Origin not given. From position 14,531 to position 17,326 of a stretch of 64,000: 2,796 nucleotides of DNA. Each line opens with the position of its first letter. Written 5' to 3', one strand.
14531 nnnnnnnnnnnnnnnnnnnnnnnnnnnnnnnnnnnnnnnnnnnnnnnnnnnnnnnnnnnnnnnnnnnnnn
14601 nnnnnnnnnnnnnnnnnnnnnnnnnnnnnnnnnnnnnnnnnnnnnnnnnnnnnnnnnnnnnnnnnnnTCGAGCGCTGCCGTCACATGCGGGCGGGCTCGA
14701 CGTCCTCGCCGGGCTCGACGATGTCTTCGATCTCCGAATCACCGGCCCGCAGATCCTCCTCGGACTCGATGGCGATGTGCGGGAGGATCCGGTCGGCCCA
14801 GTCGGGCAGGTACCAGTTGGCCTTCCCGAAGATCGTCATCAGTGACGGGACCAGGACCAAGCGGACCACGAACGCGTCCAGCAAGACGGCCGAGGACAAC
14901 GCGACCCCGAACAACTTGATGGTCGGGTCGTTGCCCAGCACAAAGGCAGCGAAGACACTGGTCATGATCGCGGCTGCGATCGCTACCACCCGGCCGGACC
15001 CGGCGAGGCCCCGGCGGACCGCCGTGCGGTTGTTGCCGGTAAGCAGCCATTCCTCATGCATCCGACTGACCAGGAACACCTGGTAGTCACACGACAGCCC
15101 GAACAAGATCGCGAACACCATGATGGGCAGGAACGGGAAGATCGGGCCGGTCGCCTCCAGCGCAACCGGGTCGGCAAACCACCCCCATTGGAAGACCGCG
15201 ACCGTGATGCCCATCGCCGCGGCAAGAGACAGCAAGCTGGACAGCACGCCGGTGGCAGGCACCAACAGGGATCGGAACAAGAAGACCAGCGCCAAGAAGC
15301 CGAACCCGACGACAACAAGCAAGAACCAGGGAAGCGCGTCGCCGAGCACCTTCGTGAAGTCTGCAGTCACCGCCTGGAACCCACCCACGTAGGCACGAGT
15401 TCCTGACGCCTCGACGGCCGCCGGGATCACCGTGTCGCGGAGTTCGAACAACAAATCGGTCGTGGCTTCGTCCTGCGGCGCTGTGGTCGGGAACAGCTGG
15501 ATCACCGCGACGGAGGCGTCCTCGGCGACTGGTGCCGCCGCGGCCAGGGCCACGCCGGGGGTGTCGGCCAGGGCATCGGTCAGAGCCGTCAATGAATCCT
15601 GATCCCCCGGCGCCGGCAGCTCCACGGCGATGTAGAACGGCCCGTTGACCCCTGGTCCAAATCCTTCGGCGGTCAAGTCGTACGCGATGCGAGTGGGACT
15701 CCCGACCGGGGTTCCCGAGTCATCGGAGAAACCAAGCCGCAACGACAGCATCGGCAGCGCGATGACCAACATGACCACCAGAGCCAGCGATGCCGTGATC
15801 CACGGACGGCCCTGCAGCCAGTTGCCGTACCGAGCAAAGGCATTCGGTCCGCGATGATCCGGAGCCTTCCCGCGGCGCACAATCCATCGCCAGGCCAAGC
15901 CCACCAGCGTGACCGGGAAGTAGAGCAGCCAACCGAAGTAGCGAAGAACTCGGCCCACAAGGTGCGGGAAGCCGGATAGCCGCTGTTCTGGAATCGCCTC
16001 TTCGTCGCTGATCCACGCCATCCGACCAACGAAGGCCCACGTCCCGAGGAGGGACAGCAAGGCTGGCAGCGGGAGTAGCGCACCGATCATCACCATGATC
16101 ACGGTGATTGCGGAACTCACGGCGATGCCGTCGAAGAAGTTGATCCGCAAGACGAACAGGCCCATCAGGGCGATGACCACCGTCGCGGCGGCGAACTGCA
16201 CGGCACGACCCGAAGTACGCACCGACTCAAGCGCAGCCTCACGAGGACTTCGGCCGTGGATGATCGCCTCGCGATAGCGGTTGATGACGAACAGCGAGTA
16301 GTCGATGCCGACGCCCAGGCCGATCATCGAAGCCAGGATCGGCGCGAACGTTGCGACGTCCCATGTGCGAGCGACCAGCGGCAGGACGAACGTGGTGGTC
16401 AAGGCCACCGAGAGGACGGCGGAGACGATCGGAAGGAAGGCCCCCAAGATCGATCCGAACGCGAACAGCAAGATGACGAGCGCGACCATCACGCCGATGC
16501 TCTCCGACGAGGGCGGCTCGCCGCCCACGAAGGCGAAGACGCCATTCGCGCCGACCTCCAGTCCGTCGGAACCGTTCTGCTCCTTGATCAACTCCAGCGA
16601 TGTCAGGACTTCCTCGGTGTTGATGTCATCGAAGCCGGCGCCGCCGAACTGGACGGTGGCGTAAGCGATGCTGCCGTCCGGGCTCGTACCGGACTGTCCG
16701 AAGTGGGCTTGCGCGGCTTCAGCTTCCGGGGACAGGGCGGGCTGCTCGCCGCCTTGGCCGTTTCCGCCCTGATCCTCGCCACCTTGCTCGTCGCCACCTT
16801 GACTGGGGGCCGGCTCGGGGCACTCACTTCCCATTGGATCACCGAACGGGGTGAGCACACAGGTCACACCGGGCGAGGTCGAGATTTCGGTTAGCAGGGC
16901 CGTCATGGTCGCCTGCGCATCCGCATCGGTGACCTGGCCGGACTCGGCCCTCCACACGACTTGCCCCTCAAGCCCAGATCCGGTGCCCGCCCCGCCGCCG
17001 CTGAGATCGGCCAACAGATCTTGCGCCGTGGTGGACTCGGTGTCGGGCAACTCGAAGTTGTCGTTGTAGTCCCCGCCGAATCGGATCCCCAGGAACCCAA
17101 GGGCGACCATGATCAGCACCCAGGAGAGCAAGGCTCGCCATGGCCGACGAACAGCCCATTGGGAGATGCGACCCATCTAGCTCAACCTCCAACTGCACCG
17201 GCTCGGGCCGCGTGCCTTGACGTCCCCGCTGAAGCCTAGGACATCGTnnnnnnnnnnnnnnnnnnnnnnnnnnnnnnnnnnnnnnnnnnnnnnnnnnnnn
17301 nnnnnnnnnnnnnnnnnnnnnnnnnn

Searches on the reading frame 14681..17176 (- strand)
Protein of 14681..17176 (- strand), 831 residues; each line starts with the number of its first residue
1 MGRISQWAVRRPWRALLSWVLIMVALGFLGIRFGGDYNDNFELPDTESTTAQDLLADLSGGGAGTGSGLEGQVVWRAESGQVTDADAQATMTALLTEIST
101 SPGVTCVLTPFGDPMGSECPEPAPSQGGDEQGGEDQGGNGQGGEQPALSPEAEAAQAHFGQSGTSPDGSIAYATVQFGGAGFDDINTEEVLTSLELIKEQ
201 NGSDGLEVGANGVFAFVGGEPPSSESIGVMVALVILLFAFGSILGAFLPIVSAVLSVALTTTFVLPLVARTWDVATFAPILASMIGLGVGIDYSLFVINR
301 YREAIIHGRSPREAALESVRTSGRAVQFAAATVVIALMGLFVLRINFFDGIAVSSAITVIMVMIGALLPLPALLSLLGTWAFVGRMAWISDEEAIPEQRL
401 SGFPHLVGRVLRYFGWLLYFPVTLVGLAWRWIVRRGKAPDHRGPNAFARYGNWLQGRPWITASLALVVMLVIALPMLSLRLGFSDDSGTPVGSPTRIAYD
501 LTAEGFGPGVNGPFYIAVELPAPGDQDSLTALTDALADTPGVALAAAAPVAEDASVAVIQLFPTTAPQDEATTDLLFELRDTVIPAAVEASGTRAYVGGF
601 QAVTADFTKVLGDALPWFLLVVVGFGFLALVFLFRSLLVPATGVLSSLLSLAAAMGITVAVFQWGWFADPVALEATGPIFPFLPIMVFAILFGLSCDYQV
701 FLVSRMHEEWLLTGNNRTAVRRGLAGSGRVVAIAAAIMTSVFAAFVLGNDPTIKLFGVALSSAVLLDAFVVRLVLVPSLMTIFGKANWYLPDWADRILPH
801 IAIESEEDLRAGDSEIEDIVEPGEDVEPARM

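Call 30: search_protein_families(library=pfam, proteins=[window:14681-17176:-], max_evalue=0.00001)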
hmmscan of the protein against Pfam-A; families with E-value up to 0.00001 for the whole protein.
window:14681-17176:- (831 aa): 1 family
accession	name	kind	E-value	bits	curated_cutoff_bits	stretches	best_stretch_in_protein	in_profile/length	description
PF03176.21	MMPL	-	8.8e-74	248.8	20.5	2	44-381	5-306/333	MMPL family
